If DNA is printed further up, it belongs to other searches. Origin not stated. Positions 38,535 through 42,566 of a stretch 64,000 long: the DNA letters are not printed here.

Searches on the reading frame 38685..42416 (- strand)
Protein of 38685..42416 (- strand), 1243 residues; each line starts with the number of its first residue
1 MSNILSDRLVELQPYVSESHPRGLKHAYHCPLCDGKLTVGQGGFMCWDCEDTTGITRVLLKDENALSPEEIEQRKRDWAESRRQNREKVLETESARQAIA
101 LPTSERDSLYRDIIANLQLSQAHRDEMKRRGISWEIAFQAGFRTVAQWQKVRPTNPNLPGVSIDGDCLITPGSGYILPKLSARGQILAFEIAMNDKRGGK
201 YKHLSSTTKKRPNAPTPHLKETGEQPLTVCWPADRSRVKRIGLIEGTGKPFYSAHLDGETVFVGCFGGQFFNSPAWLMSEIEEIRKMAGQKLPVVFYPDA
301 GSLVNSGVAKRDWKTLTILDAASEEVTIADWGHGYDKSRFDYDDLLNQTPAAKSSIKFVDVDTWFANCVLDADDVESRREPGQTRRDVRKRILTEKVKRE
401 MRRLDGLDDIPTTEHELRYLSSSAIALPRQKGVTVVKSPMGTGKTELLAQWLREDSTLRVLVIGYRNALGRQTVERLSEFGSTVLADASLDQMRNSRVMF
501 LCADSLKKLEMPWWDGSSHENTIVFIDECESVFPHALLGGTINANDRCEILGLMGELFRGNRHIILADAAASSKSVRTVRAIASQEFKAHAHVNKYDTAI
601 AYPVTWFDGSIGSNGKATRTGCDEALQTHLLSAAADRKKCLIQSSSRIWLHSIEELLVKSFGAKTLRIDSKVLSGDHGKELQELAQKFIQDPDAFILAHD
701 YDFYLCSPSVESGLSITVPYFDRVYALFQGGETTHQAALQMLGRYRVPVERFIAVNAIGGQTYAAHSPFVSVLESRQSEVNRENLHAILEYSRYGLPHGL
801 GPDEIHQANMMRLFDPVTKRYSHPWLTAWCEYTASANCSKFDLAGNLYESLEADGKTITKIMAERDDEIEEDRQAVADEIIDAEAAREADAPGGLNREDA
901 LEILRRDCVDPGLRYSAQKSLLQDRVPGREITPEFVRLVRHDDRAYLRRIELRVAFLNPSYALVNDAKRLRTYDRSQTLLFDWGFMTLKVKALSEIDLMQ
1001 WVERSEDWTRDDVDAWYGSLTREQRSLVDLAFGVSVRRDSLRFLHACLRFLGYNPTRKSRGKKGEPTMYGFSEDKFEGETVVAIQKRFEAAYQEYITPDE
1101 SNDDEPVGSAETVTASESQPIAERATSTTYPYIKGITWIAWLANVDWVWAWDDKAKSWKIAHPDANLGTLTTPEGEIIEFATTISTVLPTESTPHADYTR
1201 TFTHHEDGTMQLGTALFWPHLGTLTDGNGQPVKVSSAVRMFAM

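Call 33: search_protein_families(library=pfam, proteins=[window:38685-42416:-], max_evalue=0.01)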
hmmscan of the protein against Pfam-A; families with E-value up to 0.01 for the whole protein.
window:38685-42416:- (1243 aa): 2 families
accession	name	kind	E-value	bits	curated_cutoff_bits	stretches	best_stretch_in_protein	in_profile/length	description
PF02399.21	Herpes_ori_bp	-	5.2e-07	28.6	20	1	427-583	45-202/820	Origin of replication binding protein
PF04851.21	ResIII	-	0.00051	20.4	22.5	1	429-529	21-134/164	Type III restriction enzyme, res subunit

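Call 61: search_protein_families(library=phrogs, proteins=[window:38685-42416:-], max_evalue=0.01)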
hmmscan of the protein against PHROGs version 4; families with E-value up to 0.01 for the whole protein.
window:38685-42416:- (1243 aa): 5 families
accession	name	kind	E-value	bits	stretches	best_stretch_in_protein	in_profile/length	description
phrog_4913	-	DNA, RNA and nucleotide metabolism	6.7e-30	104.7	1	429-753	503-806/1290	replication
phrog_3712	-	DNA, RNA and nucleotide metabolism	3.2e-11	43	1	415-578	379-534/927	replication origin binding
phrog_38391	-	unknown function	3.3e-08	33.2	1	523-752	292-488/750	-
phrog_10417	-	DNA, RNA and nucleotide metabolism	3.8e-05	23.2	1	425-755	298-580/787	helicase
phrog_16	-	DNA, RNA and nucleotide metabolism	0.0068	15.6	0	396-508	257-365/986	DNA helicase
